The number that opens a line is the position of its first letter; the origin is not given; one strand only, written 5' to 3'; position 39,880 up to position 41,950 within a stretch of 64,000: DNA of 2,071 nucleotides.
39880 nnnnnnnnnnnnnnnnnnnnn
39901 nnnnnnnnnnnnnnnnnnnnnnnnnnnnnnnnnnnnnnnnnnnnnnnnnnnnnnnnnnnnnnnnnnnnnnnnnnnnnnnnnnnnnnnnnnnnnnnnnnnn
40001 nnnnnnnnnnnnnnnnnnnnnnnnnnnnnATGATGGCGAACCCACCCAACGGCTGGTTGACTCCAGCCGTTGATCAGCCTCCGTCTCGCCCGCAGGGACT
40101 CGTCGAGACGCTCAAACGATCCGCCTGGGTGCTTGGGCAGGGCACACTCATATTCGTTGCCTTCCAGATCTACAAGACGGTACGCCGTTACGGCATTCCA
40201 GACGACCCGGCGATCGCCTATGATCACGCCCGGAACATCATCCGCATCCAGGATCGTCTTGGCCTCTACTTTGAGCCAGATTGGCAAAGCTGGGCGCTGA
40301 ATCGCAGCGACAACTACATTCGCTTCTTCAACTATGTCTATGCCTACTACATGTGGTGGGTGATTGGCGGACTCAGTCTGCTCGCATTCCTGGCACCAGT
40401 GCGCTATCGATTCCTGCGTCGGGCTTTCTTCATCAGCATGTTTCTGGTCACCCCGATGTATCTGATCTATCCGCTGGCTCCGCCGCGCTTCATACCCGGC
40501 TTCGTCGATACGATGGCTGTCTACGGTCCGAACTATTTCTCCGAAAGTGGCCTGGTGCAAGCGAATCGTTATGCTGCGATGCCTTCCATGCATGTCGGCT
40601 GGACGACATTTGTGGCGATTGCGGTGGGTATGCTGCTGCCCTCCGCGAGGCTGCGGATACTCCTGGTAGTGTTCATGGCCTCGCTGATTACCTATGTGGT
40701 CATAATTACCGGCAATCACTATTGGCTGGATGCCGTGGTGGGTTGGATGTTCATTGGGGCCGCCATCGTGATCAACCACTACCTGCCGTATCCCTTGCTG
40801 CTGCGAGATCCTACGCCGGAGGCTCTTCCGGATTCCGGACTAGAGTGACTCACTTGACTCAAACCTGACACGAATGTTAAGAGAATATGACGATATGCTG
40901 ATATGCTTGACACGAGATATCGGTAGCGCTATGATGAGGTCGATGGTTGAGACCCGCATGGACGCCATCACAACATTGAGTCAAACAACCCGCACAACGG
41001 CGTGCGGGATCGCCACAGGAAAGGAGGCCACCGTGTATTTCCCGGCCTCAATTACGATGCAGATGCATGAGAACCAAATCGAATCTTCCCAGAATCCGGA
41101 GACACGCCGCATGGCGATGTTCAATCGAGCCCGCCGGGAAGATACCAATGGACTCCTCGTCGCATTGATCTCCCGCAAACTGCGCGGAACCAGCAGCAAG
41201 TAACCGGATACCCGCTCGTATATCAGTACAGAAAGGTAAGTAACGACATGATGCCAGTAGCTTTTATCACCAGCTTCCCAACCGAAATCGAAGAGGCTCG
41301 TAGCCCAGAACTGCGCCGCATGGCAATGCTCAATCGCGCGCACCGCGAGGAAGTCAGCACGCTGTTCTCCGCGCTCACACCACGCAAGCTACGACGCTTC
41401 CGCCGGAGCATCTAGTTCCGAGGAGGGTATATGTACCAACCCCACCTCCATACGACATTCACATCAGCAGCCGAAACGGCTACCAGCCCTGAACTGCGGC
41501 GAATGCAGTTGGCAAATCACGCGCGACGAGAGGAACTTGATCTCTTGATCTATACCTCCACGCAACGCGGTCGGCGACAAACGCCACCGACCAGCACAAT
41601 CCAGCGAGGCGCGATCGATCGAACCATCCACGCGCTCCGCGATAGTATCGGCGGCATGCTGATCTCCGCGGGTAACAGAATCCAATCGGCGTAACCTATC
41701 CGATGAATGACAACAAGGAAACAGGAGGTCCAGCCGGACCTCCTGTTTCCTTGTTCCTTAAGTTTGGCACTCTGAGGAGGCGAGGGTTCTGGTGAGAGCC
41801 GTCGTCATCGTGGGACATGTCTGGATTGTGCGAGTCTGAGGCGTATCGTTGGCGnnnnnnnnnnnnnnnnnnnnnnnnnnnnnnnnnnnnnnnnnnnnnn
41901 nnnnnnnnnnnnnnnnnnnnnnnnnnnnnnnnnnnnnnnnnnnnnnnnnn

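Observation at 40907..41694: Three tandem paralogous small genes (55-87 aa) with a conserved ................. core under a consensus promoter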

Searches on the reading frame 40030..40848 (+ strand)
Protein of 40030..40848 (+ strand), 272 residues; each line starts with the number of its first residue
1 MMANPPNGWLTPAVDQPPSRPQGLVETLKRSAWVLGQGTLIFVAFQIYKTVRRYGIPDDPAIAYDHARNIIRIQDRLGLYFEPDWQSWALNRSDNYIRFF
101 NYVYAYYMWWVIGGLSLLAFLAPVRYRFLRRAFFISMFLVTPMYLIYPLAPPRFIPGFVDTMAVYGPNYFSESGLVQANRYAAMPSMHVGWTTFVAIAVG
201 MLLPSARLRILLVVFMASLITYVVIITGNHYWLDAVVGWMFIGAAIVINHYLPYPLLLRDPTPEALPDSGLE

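Call 49: search_protein_families(library=pfam, proteins=[window:40030-40848:+], max_evalue=0.01)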
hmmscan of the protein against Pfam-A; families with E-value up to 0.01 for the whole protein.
window:40030-40848:+ (272 aa): 2 families
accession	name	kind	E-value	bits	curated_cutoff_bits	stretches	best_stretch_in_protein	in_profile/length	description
PF14378.12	PAP2_3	-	2.1e-32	112.9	27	1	69-247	2-189/190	PAP2 superfamily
PF01569.27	PAP2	-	6.7e-06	26.3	27.2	1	171-248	47-119/130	PAP2 superfamily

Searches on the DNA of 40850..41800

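Call 60: search_rna_families(source=window, start=40850, end=41800, threshold=evalue, max_evalue=5)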
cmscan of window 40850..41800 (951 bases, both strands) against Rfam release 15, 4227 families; matches with E-value up to 5: 9.
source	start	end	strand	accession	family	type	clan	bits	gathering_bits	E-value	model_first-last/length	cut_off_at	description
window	41710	41757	-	RF03383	mir-1976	Gene; miRNA;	-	27.3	71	0.0038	1-52/52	no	mir-1976 microRNA precursor family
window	41711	41755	+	RF04340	Plastid-psbJ-4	Cis-reg;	CL00152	27.2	55.2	0.017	1-65/65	no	Plastid-psbJ-4 3UTR RNA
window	41712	41756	-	RF04340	Plastid-psbJ-4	Cis-reg;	CL00152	27.1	55.2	0.018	1-65/65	no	Plastid-psbJ-4 3UTR RNA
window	41715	41752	-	RF03831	mir-627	Gene; miRNA;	-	26.2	86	0.0027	26-63/87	no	mir-627 microRNA precursor family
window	41710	41757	+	RF03383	mir-1976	Gene; miRNA;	-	21.6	71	0.13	1-52/52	no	mir-1976 microRNA precursor family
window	41714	41753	-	RF03173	mir-4504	Gene; miRNA;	-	20.1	104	0.39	1-92/92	no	mir-4504 microRNA precursor family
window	41708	41757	-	RF04024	mir-9571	Gene; miRNA;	-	20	100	0.58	1-86/86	no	mir-9571 microRNA precursor family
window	41723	41746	+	RF03904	MIR7991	Gene; miRNA;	-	18.3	58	0.86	1-47/47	no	MIR7991 microRNA precursor family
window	41032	41079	-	RF02218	ZNRD1-AS1_1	Gene; lncRNA;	-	14.3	50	4.5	1-68/68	no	ZNRD1 antisense RNA 1 conserved region 1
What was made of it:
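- On Known cis-regulatory RNA families (Rfam): Only sub-threshold generic hairpin hits appear in 40850-41800 (call 60).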

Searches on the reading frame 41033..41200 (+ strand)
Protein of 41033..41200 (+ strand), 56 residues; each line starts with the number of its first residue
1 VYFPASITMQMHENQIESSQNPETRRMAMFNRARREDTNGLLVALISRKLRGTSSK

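Call 5: search_protein_families(library=pfam, proteins=[window:41033-41200:+], max_evalue=10)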
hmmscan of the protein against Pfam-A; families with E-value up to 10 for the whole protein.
seq(56 aa): 1 family
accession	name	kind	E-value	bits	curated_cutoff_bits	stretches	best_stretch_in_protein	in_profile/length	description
PF05840.19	Phage_GPA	-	0.079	12.4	31.4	1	8-34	145-171/321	Bacteriophage replication gene A protein (GPA)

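Call 7: search_protein_families(library=ncbifam, proteins=[window:41033-41200:+], max_evalue=10)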
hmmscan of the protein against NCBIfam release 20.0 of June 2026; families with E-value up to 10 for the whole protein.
seq(56 aa): 0 families

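Call 72: search_protein_families(library=phrogs, proteins=[window:41033-41200:+], max_evalue=1)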
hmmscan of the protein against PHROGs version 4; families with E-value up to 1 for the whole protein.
seq(56 aa): 0 families
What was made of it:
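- On ARM / lambda-N-like antiterminator: There are no PHROG hits (call 72).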

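Call 73: search_protein_families(library=padloc, proteins=[window:41033-41200:+], max_evalue=1)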
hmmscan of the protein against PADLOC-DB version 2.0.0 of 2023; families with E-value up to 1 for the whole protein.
seq(56 aa): 0 families
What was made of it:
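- On Toxin-antitoxin, defence, or RiPP precursor: No PADLOC hit (call 73).
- There are no PADLOC hits (call 73).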
